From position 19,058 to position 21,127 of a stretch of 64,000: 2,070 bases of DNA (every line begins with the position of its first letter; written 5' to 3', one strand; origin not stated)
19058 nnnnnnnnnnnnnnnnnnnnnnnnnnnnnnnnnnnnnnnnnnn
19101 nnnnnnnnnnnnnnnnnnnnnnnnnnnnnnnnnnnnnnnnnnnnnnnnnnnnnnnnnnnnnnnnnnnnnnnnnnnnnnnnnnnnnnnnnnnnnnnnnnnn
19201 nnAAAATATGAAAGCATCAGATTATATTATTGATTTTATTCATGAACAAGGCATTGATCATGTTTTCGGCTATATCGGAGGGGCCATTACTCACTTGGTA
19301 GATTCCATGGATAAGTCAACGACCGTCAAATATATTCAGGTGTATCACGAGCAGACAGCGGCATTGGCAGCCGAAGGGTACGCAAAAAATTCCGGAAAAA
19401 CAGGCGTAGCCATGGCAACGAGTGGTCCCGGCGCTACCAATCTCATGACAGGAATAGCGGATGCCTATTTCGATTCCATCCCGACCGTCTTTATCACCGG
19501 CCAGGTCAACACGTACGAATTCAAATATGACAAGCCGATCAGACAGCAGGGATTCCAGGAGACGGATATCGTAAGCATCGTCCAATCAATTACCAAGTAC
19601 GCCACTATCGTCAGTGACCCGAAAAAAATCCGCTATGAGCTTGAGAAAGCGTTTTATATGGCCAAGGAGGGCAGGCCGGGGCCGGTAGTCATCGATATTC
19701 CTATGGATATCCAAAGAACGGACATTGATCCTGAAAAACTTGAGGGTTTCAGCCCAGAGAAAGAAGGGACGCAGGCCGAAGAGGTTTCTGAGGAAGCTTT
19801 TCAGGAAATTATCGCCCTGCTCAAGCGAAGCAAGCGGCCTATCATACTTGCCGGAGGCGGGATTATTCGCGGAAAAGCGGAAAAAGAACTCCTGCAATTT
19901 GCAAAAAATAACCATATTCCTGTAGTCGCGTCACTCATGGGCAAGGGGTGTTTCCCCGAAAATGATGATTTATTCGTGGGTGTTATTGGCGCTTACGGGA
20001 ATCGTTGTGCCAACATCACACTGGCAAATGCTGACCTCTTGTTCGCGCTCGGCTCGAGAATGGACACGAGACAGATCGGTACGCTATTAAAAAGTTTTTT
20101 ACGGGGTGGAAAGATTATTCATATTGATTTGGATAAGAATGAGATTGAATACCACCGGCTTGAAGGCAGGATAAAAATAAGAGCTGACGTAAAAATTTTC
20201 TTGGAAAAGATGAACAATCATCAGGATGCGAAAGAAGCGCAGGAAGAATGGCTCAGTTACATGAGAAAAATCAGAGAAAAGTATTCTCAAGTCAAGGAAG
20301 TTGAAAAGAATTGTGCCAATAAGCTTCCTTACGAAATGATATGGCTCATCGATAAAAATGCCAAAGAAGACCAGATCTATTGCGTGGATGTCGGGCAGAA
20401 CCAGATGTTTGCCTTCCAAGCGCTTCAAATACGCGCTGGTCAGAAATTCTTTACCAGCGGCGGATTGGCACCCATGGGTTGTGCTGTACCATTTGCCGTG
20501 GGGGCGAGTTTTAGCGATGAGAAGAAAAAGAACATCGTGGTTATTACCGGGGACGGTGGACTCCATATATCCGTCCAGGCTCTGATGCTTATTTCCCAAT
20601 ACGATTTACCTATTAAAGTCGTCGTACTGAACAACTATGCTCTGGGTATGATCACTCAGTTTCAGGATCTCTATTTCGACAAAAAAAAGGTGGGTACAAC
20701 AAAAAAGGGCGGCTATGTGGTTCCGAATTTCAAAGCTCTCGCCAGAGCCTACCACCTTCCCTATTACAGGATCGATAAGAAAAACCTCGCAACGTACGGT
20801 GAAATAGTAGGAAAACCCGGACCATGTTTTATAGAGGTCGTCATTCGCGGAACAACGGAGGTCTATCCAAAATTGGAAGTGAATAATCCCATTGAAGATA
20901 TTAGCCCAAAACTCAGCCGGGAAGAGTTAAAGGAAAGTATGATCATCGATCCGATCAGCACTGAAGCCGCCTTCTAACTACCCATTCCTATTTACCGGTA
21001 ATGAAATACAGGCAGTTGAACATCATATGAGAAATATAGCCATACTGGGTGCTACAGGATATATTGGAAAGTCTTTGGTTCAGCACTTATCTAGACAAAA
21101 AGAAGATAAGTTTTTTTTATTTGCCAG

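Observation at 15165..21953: rfbF-rfbG-rfbH followed by a TPP enzyme and a reductase: candidate branched-chain 3,6-dideoxyhexose (yersiniose-like) pathway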

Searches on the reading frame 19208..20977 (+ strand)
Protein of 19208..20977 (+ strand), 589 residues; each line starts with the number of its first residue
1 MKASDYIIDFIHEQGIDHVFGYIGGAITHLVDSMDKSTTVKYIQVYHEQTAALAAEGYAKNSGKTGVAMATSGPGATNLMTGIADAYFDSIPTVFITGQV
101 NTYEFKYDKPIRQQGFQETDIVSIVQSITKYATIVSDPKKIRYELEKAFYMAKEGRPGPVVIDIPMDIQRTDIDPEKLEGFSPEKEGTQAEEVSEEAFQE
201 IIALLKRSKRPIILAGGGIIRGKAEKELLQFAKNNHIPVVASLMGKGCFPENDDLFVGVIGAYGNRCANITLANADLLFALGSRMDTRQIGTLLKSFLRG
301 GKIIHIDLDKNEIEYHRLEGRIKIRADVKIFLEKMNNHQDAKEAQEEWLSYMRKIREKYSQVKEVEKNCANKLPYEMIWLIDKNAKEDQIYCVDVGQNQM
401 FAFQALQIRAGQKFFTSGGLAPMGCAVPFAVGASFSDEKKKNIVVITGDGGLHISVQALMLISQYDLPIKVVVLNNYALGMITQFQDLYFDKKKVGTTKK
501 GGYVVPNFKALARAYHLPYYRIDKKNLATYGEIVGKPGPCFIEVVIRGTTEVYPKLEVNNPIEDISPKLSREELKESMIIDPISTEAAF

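Call 3: search_protein_families(library=pfam, proteins=[window:19208-20977:+])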
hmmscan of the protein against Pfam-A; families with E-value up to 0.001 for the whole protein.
window:19208-20977:+ (589 aa): 3 families
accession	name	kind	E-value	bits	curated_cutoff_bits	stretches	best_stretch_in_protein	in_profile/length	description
PF02776.23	TPP_enzyme_N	-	6.1e-37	126.5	26.8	1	1-123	1-118/119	Thiamine pyrophosphate enzyme, N-terminal TPP binding domain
PF00205.28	TPP_enzyme_M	-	2.2e-36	125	30.4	1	199-334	2-136/137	Thiamine pyrophosphate enzyme, central domain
PF02775.26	TPP_enzyme_C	-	3.5e-35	121.5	21.9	1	394-544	1-151/151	Thiamine pyrophosphate enzyme, C-terminal TPP binding domain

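Call 4: search_protein_families(library=ncbifam, proteins=[window:19208-20977:+])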
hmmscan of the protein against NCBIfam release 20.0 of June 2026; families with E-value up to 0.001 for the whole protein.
window:19208-20977:+ (589 aa): 53 families (the best 25 are shown)
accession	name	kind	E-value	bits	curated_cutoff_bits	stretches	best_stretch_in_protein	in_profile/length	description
TIGR00118.1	acolac_lg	equivalog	1.7e-145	485.7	538.35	1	1-556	1-544/557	biosynthetic-type acetolactate synthase large subunit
NF006524.0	PRK08978.1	equivalog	2e-131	438.9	738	1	1-559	1-537/548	acetolactate synthase 2 catalytic subunit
NF004710.0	PRK06048.1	equivalog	2.5e-128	429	976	1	1-565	8-556/561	acetolactate synthase large subunit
NF004919.0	PRK06276.1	equivalog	1.9e-126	422.7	866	1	1-547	1-539/582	acetolactate synthase large subunit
NF005860.0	PRK07789.1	equivalog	3.1e-125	418.8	881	1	3-526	36-555/615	acetolactate synthase large subunit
NF005824.0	PRK07710.1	equivalog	1.1e-124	416.8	976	1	3-556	19-558/573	acetolactate synthase large subunit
NF005651.0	PRK07418.1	subfamily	6.3e-124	414.4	942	1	4-556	22-569/617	acetolactate synthase large subunit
NF006016.1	PRK08155.1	equivalog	6.2e-123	411.1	870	1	3-555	5-541/554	acetolactate synthase large subunit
NF005584.0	PRK07282.1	equivalog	1.3e-122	410.2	970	1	3-556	12-550/566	acetolactate synthase large subunit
NF005228.0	PRK06725.1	equivalog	3e-120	402.1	991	1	3-560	18-559/571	acetolactate synthase large subunit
NF005058.0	PRK06466.1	equivalog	8e-120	401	951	1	3-559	6-560/574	acetolactate synthase 3 large subunit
NF006319.0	PRK08527.1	equivalog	1.3e-111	373.8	905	1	1-563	4-555/565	acetolactate synthase large subunit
NF006581.0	PRK09107.1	equivalog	8.7e-109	364.4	974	1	2-524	12-529/595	acetolactate synthase 3 large subunit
NF005409.0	PRK06965.1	equivalog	1.7e-107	360.3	1035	1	4-526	24-538/587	acetolactate synthase 3 catalytic subunit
NF006525.0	PRK08979.1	equivalog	3.7e-103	345.9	1084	1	4-556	7-555/572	acetolactate synthase 3 large subunit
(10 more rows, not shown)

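Call 10: find_homologous_proteins(query=window:19208-20974:+, max_evalue=1e-30)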
Query window:19208-20974:+ (589 aa): 8000 proteins with E <= 1e-30 among 8000 candidates; the best 120 are listed.
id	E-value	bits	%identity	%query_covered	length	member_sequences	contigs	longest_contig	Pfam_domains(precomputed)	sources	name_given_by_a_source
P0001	0.0e+0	1244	93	100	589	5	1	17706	PF02775.27,PF02776.24,PF00205.29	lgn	-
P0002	0.0e+0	1213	90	100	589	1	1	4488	PF02775.27,PF02776.24,PF00205.29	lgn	-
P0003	0.0e+0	1206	89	100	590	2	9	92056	PF02775.27,PF02776.24,PF00205.29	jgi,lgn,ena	-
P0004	0.0e+0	1185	89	100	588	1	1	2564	PF02775.27,PF02776.24,PF00205.29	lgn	-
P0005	0.0e+0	1168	87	100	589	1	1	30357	PF02775.27,PF02776.24,PF00205.29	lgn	-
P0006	6.4e-272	921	69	98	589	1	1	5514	PF02775.27,PF02776.24,PF00205.29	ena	-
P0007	3.5e-247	840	63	99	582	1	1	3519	PF02775.27,PF02776.24,PF00205.29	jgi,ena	-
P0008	8.9e-246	835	64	98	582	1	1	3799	PF02775.27,PF02776.24,PF00205.29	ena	-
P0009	1.6e-237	808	61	99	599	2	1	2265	PF02775.27,PF02776.24,PF00205.29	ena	-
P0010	2.2e-234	797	61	99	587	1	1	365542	PF02775.27,PF02776.24,PF00205.29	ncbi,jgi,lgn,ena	ncbi:MAG: thiamine pyrophosphate-binding protein [Patescibacteria group bacterium]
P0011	1.1e-231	789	60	99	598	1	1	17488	PF02775.27,PF02776.24,PF00205.29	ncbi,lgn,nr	ncbi:MAG: thiamine pyrophosphate-binding protein [Bacteroidales bacterium]|nr:thiamine pyrophosphate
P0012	6.3e-230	783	62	98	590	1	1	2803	PF02775.27,PF02776.24,PF00205.29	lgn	-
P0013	2.8e-229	781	58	100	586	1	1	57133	PF02775.27,PF02776.24,PF00205.29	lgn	-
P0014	7.9e-229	779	60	99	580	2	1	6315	PF02775.27,PF02776.24,PF00205.29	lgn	-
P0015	2.6e-228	777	59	99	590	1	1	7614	PF02775.27,PF02776.24,PF00205.29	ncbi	-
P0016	5.4e-228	776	59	99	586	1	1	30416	PF02775.27,PF02776.24,PF00205.29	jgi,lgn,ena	-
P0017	6.6e-228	776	58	99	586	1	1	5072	PF02775.27,PF02776.24,PF00205.29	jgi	-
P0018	5.8e-227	773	58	99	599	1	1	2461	PF02775.27,PF02776.24,PF00205.29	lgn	-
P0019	1.1e-225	769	58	99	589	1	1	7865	PF02775.27,PF02776.24,PF00205.29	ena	-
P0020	2.0e-224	765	58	99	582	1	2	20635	PF02775.27,PF02776.24,PF00205.29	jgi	-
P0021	1.3e-223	762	58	99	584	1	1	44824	PF02775.27,PF02776.24,PF00205.29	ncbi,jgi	jgi:acetolactate synthase-1/2/3 large subunit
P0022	1.6e-222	758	58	99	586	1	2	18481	PF02775.27,PF02776.24,PF00205.29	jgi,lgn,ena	-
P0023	1.7e-222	758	58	99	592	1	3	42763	PF02775.27,PF02776.24,PF00205.29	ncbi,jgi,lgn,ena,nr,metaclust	ncbi:MAG: hypothetical protein A2Y41_06495 [Spirochaetes bacterium GWB1_36_13]|nr:MAG: hypothetical 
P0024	3.8e-219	747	58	99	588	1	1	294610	PF02775.27,PF02776.24,PF00205.29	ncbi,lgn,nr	ncbi:MAG: thiamine pyrophosphate-binding protein [Spirochaetes bacterium]|nr:thiamine pyrophosphate-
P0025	6.5e-218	743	58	99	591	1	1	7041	PF02775.27,PF02776.24,PF00205.29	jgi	jgi:acetolactate synthase-1/2/3 large subunit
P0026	1.1e-216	739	58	98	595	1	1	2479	PF02775.27,PF02776.24,PF00205.29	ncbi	-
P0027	6.9e-216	736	56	99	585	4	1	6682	PF02775.27,PF02776.24,PF00205.29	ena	-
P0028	9.4e-216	736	56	98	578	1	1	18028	PF02775.27,PF02776.24,PF00205.29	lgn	-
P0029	1.0e-214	733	56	99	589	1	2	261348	PF02775.27,PF02776.24,PF00205.29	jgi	-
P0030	2.7e-212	725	56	99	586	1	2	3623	PF02775.27,PF02776.24,PF00205.29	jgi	-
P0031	7.3e-212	723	56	100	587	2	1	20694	PF02775.27,PF02776.24,PF00205.29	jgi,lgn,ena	-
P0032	7.3e-212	723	56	99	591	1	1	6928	PF02775.27,PF02776.24,PF00205.29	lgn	-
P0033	9.6e-211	719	55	98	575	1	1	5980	PF02775.27,PF02776.24,PF00205.29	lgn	-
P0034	1.5e-210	719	54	99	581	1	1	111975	PF02775.27,PF02776.24,PF00205.29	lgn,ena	-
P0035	4.3e-209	714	57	98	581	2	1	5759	PF02775.27,PF02776.24,PF00205.29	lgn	-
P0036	5.7e-209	714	56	99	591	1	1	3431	PF02775.27,PF02776.24,PF00205.29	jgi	jgi:acetolactate synthase I/II/III large subunit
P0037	9.0e-209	713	54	98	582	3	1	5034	PF02775.27,PF02776.24,PF00205.29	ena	-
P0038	2.1e-208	712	55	99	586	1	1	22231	PF02775.27,PF02776.24,PF00205.29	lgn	-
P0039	5.2e-208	710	54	99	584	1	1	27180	PF02775.27,PF02776.24,PF00205.29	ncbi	-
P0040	6.4e-208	710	54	98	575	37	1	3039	PF02775.27,PF02776.24,PF00205.29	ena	-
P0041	8.0e-208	710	54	99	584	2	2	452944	PF02775.27,PF02776.24,PF00205.29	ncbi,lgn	-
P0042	1.2e-207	709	55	99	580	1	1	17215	PF02775.27,PF02776.24,PF00205.29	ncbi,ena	-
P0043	2.1e-207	708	55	99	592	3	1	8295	PF02775.27,PF02552.23,PF02776.24,PF00205.29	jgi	-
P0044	4.0e-207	707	57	98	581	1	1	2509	PF02775.27,PF02776.24,PF00205.29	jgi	jgi:acetolactate synthase I/II/III large subunit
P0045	1.8e-206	705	55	98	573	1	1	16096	PF02775.27,PF02776.24,PF00205.29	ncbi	-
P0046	3.3e-206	704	53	99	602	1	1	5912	PF02775.27,PF02776.24,PF00205.29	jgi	jgi:acetolactate synthase-1/2/3 large subunit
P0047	4.1e-206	704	55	98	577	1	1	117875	PF02775.27,PF02776.24,PF00205.29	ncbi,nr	ncbi:acetolactate synthase [Bacteroidia bacterium]|nr:acetolactate synthase [Bacteroidia bacterium]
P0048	4.3e-206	704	54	99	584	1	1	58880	PF02775.27,PF02776.24,PF00205.29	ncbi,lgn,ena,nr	ncbi:MAG: acetolactate synthase [Spirochaetae bacterium HGW-Spirochaetae-5]|nr:MAG: acetolactate syn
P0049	4.8e-206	704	55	98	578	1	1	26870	PF02775.27,PF02776.24,PF00205.29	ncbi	-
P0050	4.9e-206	704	56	99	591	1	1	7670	PF02775.27,PF02776.24,PF00205.29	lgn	-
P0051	5.0e-206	704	53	98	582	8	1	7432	PF02775.27,PF02552.23,PF02776.24,PF00205.29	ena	-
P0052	5.2e-206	704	54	98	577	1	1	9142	PF02775.27,PF02776.24,PF00205.29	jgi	jgi:acetolactate synthase-1/2/3 large subunit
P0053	5.4e-206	704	55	99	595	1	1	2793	PF02775.27,PF02776.24,PF00205.29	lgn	-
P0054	1.1e-205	703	55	98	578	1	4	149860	PF02775.27,PF02776.24,PF00205.29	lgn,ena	-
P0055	1.1e-205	703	53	99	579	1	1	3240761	PF02775.27,PF02776.24,PF00205.29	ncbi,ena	-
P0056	2.4e-205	702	54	99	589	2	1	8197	PF02775.27,PF02776.24,PF00205.29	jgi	-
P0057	2.8e-205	701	54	98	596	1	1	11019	PF02775.27,PF02776.24,PF00205.29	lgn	-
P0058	1.0e-204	699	55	98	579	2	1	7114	PF02775.27,PF02776.24,PF00205.29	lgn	-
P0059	1.3e-204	699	54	99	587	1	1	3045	PF02775.27,PF02776.24,PF00205.29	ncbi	ncbi:MAG: thiamine pyrophosphate-binding protein [Clostridia bacterium]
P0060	1.6e-204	699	54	98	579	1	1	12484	PF02775.27,PF02776.24,PF00205.29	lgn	-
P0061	1.7e-204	699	54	99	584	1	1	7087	PF02775.27,PF02776.24,PF00205.29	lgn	-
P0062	2.4e-204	698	55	98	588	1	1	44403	PF02775.27,PF02776.24,PF00205.29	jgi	jgi:acetolactate synthase I/II/III large subunit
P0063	3.1e-204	698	55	99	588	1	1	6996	PF02775.27,PF02776.24,PF00205.29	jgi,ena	-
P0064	3.2e-204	698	54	98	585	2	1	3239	PF02775.27,PF02776.24,PF00205.29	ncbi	-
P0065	3.5e-204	698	53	98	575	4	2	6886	PF02775.27,PF02776.24,PF00205.29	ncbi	ncbi:MAG: thiamine pyrophosphate-binding protein [Cetobacterium sp.]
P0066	6.5e-204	697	54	99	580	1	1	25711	PF02775.27,PF02776.24,PF00205.29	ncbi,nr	ncbi:MAG: thiamine pyrophosphate-binding protein [Paludibacter sp.]|nr:thiamine pyrophosphate-bindin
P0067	8.6e-204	696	55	98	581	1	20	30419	PF02775.27,PF02776.24,PF00205.29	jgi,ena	-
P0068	1.1e-203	696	55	98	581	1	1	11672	PF02775.27,PF02776.24,PF00205.29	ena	-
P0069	1.3e-203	696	54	98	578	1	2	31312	PF02775.27,PF02776.24,PF00205.29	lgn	-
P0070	1.4e-203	696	54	98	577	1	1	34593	PF02775.27,PF02776.24,PF00205.29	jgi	jgi:acetolactate synthase-1/2/3 large subunit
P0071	2.5e-203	695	52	98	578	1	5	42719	PF02775.27,PF02776.24,PF00205.29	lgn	-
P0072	3.0e-203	695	56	97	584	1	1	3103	PF02775.27,PF02776.24,PF00205.29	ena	-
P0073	3.4e-203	694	54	98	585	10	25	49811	PF02775.27,PF02776.24,PF00205.29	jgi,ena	-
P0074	4.6e-203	694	54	98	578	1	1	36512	PF02775.27,PF02776.24,PF00205.29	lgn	-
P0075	5.1e-203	694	54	98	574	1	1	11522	PF02775.27,PF02776.24,PF00205.29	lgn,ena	-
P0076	8.9e-203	693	54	99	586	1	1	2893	PF02775.27,PF02776.24,PF00205.29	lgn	-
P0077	1.1e-202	693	54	98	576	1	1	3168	PF02775.27,PF02776.24,PF00205.29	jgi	-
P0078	1.2e-202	693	54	98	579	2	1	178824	PF02775.27,PF02776.24,PF00205.29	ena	-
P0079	1.4e-202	692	53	99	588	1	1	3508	PF02775.27,PF02776.24,PF00205.29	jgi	-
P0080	1.4e-202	692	54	99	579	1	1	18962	PF02775.27,PF02776.24,PF00205.29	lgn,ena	-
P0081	1.5e-202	692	54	98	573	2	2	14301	PF02775.27,PF02776.24,PF00205.29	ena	-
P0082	1.8e-202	692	53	99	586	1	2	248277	PF02775.27,PF02776.24,PF00205.29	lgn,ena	-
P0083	5.2e-202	691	55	99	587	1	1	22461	PF02775.27,PF02776.24,PF00205.29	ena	-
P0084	6.2e-202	690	54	99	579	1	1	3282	PF02775.27,PF02776.24,PF00205.29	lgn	-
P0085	6.8e-202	690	54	98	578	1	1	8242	PF02775.27,PF02776.24,PF00205.29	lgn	-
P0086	7.1e-202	690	53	97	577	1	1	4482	PF02775.27,PF02776.24,PF00205.29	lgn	-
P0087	9.3e-202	690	54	98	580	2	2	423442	PF02775.27,PF02776.24,PF00205.29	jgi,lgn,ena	-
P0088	2.1e-201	689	55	98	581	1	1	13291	PF02775.27,PF02776.24,PF00205.29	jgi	jgi:acetolactate synthase-1/2/3 large subunit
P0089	2.5e-201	688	53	99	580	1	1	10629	PF02775.27,PF02776.24,PF00205.29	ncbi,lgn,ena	ncbi:MAG: thiamine pyrophosphate-binding protein [Paludibacter sp.]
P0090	3.4e-201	688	54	97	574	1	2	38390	PF02775.27,PF02776.24,PF00205.29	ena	-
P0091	3.7e-201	688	54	98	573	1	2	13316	PF02775.27,PF02776.24,PF00205.29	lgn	-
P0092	3.7e-201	688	55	97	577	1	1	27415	PF02775.27,PF02776.24,PF00205.29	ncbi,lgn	-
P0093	4.8e-201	687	54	97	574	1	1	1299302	PF02775.27,PF02776.24,PF00205.29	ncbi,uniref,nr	ncbi:thiamine pyrophosphate-binding protein [Cetobacterium sp. 2A]|uniref:thiamine pyrophosphate-bin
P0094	5.4e-201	687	54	99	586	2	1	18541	PF02775.27,PF02776.24,PF00205.29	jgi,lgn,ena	-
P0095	5.4e-201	687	53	99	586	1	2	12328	PF02775.27,PF02776.24,PF00205.29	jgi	-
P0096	6.0e-201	687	54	98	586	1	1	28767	PF02775.27,PF02776.24,PF00205.29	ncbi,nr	ncbi:acetolactate synthase [Bacteroidia bacterium]|nr:acetolactate synthase [Bacteroidia bacterium]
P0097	8.3e-201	687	53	98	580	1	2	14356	PF02775.27,PF02776.24,PF00205.29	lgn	-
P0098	1.3e-200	686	53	98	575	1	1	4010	PF02775.27,PF02776.24,PF00205.29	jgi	jgi:acetolactate synthase-1/2/3 large subunit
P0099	1.9e-200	685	54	98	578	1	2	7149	PF02775.27,PF02776.24,PF00205.29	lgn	-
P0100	2.3e-200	685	54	98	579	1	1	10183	PF02775.27,PF02776.24,PF00205.29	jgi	-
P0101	2.3e-200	685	53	99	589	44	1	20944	PF02775.27,PF02776.24,PF00205.29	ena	-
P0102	3.0e-200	685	53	98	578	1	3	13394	PF02775.27,PF02776.24,PF00205.29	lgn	-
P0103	3.1e-200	685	54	99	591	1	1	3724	PF02775.27,PF02776.24,PF00205.29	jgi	jgi:acetolactate synthase-1/2/3 large subunit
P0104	3.3e-200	685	54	97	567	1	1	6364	PF02775.27,PF02776.24,PF00205.29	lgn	-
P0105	3.4e-200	685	52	98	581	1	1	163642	PF02775.27,PF02776.24,PF00205.29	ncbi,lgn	-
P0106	3.9e-200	684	53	98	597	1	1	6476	PF02775.27,PF02776.24,PF00205.29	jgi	-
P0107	4.3e-200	684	53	99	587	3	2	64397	PF02775.27,PF02776.24,PF00205.29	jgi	-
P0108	6.2e-200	684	53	99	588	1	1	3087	PF02775.27,PF02776.24,PF00205.29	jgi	jgi:acetolactate synthase-1/2/3 large subunit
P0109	1.2e-199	683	52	98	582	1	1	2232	PF02775.27,PF02776.24,PF00205.29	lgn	-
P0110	1.3e-199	683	53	100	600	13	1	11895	PF02775.27,PF02776.24,PF00205.29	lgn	-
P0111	1.9e-199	682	53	98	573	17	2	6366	PF02775.27,PF02776.24,PF00205.29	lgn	-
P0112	2.3e-199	682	54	98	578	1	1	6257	PF02775.27,PF02776.24,PF00205.29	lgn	-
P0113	2.5e-199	682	54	98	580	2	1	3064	PF02775.27,PF02776.24,PF00205.29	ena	-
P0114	2.5e-199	682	53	98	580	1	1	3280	PF02775.27,PF02776.24,PF00205.29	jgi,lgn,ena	-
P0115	2.6e-199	682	54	98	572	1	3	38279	PF02775.27,PF02776.24,PF00205.29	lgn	-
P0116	4.2e-199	681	54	97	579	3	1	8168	PF02775.27,PF02776.24,PF00205.29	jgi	jgi:acetolactate synthase-1/2/3 large subunit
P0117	5.2e-199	681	53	98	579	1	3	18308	PF02775.27,PF02776.24,PF00205.29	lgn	-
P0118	5.5e-199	681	54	98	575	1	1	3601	PF02775.27,PF02776.24,PF00205.29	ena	-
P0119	6.2e-199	680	54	98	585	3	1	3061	PF02775.27,PF02776.24,PF00205.29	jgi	-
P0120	8.4e-199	680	53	98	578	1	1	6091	PF02775.27,PF02776.24,PF00205.29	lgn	-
